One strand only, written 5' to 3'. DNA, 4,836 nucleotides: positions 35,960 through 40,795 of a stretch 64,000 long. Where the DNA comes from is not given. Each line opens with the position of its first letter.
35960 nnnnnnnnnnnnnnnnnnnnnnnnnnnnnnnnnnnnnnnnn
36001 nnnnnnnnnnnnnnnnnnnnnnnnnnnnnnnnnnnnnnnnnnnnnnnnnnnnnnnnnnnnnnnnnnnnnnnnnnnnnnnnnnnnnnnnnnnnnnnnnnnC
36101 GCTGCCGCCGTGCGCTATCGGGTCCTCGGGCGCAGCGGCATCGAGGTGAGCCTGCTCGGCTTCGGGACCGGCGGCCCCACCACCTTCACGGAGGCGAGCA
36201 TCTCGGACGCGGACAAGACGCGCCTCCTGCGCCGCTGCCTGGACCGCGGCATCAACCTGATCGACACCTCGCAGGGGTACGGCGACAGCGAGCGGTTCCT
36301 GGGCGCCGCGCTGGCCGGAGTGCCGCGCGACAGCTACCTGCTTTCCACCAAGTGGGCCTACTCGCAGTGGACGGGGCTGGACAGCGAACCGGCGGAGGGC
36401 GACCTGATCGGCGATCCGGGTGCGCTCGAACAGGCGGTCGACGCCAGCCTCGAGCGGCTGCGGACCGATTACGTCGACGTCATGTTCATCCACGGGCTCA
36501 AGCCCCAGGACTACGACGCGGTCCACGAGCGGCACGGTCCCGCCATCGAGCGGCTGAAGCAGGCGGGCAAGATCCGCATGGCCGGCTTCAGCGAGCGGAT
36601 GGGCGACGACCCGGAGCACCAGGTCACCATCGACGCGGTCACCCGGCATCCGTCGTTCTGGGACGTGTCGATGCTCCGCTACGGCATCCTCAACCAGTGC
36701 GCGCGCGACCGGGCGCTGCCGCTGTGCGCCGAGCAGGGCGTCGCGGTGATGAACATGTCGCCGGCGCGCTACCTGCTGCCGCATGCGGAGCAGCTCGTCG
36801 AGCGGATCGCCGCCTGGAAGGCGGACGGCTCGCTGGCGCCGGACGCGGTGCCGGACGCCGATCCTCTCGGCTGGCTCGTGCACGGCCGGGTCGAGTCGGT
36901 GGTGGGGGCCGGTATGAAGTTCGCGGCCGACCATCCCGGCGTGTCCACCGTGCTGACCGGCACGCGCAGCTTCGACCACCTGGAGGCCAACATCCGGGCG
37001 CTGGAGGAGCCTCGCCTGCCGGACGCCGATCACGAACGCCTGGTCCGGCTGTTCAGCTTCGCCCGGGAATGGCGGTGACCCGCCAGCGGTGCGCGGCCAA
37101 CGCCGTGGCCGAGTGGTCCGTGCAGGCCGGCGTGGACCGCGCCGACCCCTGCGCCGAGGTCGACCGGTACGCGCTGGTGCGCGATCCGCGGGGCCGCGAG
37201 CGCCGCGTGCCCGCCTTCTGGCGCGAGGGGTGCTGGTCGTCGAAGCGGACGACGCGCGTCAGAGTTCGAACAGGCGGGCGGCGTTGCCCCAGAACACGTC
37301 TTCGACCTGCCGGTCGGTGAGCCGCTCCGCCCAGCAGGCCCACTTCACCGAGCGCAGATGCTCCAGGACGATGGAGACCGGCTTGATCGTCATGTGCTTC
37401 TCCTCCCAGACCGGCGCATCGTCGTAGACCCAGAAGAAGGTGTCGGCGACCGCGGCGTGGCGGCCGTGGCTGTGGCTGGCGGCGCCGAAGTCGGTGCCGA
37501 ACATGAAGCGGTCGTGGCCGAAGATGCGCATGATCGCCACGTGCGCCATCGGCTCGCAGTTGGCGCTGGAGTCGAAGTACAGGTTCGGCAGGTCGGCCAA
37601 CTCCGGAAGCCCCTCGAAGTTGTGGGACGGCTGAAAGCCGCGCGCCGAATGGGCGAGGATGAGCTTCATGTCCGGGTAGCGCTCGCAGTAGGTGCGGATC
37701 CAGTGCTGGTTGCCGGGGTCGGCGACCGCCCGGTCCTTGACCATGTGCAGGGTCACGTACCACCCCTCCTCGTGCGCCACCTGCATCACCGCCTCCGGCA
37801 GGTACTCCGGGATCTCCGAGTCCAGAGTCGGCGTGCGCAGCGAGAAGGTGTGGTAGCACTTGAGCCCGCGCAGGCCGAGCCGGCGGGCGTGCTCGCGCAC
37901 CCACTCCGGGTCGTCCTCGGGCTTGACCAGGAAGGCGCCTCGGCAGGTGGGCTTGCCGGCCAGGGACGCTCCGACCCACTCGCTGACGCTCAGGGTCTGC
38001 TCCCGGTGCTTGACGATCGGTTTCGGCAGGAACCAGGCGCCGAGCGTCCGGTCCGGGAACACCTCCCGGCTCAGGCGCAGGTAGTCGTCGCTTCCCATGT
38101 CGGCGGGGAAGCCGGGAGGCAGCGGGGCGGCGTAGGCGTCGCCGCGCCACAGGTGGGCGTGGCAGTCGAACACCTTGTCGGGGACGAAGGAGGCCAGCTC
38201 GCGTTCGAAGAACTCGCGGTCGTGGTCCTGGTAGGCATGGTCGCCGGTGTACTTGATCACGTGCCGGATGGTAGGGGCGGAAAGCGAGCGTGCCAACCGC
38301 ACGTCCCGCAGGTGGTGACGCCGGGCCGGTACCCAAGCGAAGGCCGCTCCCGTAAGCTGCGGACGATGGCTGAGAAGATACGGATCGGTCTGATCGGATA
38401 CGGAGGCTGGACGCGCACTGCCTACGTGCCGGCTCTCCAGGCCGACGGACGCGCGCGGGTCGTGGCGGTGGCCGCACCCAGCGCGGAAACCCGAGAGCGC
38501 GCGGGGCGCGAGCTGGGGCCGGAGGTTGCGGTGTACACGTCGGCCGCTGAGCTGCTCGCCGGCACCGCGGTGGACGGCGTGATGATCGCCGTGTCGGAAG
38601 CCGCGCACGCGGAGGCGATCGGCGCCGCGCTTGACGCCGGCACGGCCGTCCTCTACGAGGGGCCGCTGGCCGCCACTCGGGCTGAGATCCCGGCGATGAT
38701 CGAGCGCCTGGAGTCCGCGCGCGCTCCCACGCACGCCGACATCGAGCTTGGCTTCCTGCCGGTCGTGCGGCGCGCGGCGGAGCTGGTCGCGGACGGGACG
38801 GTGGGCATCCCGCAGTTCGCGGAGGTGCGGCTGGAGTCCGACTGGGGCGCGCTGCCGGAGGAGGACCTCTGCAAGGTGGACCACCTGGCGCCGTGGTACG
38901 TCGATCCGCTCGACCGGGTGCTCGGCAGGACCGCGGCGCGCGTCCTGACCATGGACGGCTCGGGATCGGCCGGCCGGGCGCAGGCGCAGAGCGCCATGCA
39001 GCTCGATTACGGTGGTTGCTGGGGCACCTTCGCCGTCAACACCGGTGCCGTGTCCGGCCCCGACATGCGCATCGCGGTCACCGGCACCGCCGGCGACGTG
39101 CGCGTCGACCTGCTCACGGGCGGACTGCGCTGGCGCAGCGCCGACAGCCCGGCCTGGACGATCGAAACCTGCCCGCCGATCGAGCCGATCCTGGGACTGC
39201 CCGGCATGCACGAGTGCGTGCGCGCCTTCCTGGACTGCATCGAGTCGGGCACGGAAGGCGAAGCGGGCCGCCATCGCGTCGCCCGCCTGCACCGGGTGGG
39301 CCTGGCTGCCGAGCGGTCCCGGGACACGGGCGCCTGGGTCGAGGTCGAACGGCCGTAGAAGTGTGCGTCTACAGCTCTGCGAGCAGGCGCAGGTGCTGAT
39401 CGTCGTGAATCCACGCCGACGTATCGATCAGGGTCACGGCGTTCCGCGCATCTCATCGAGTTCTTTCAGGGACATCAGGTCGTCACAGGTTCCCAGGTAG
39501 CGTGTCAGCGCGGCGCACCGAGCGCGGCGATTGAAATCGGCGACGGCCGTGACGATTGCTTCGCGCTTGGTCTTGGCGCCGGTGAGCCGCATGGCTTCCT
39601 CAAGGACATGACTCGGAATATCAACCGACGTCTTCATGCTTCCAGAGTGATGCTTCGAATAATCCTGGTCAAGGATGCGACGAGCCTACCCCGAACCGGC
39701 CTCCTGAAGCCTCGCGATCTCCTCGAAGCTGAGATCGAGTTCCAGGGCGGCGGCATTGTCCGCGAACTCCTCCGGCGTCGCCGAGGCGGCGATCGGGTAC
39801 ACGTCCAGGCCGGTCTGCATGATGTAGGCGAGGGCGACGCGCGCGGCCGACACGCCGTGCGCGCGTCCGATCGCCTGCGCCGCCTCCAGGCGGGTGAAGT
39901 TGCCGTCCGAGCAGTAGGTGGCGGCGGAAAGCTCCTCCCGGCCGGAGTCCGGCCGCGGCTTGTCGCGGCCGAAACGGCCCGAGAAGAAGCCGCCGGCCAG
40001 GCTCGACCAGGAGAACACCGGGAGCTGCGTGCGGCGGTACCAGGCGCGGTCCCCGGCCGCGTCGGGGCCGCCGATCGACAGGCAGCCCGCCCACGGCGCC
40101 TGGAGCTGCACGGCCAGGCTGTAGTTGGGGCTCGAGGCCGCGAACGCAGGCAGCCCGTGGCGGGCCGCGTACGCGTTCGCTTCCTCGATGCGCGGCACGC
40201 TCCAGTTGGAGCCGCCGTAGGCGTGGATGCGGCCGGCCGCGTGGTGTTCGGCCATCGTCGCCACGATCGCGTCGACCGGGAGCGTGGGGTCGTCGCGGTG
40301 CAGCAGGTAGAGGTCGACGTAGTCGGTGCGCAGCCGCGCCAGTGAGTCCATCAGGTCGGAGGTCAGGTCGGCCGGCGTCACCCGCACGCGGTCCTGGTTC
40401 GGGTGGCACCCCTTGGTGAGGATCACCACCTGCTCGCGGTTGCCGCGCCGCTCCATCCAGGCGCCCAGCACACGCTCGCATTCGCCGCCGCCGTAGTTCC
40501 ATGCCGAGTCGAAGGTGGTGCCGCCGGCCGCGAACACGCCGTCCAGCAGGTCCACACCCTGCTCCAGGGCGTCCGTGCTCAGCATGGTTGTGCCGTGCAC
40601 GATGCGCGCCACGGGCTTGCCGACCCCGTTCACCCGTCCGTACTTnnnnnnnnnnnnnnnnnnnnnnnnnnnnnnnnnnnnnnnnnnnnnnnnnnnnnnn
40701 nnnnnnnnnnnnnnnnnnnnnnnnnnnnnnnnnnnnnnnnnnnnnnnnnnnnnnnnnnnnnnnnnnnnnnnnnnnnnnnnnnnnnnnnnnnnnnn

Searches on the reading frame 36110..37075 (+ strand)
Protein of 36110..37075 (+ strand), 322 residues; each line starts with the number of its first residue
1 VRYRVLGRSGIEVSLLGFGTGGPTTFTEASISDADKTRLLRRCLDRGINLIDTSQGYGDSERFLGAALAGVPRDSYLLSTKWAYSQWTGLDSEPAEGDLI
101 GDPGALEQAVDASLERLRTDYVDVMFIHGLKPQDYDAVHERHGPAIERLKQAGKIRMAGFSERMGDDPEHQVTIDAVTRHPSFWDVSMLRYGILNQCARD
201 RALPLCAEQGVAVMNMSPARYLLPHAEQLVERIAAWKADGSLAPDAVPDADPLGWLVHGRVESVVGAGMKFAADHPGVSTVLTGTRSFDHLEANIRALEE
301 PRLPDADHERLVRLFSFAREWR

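Call 29: search_protein_families(library=pfam, proteins=[window:36110-37075:+], max_evalue=0.001)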
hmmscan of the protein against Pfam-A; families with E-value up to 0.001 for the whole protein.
window:36110-37075:+ (322 aa): 1 family
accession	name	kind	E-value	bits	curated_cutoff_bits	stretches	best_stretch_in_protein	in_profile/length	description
PF00248.27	Aldo_ket_red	-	1.1e-36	126.9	24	1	16-312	2-287/291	Aldo/keto reductase family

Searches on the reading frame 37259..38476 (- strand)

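Call 29: search_protein_families(library=pfam, proteins=[window:37259-38476:-], max_evalue=0.001)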
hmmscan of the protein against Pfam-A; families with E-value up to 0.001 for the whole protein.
window:37259-38476:- (405 aa): 1 family
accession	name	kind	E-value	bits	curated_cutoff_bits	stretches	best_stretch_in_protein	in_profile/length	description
PF04909.20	Amidohydro_2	-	1.5e-16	61.4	26.4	1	104-405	2-289/289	Amidohydrolase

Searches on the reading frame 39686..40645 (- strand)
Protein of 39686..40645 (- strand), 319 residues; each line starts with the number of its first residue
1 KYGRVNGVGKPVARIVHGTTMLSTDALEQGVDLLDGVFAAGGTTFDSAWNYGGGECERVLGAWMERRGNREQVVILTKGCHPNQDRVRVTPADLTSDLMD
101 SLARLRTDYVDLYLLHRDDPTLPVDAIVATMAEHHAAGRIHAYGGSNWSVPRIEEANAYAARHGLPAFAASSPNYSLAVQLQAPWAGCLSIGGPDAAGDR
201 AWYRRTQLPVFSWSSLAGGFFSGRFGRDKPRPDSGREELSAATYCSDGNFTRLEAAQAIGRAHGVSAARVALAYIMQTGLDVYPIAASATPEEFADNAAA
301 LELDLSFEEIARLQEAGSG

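Call 25: search_protein_families(library=ncbifam, proteins=[window:39686-40645:-], max_evalue=0.001)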
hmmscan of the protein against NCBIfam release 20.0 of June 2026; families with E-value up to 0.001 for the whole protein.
window:39686-40645:- (319 aa): 7 families
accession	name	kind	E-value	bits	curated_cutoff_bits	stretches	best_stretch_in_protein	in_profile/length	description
NF008377.0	PRK11172.1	equivalog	5.8e-14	51.9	327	2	92-158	73-141/267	2,5-didehydrogluconate reductase DkgB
TIGR01293.1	Kv_beta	subfamily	1e-13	51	365.4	1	28-162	31-168/319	voltage-dependent potassium channel subunit beta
NF007912.0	PRK10625.1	equivalog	1.8e-13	50.6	415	1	54-313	63-334/346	NADP(H)-dependent aldo-keto reductase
NF049922.1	MethglyxlRedYdjG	equivalog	4.9e-13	48.8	550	1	28-159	36-182/326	NADH-dependent methylglyoxal reductase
NF007388.0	PRK09912.1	subfamily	5.4e-09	35.4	448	1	24-314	39-329/346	L-glyceraldehyde 3-phosphate reductase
NF008598.0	PRK11565.1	equivalog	8.3e-07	28.4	425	1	58-153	56-145/275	2,5-didehydrogluconate reductase DkgA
NF007695.0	PRK10376.1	subfamily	9.4e-05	21.6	280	0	248-315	216-285/290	oxidoreductase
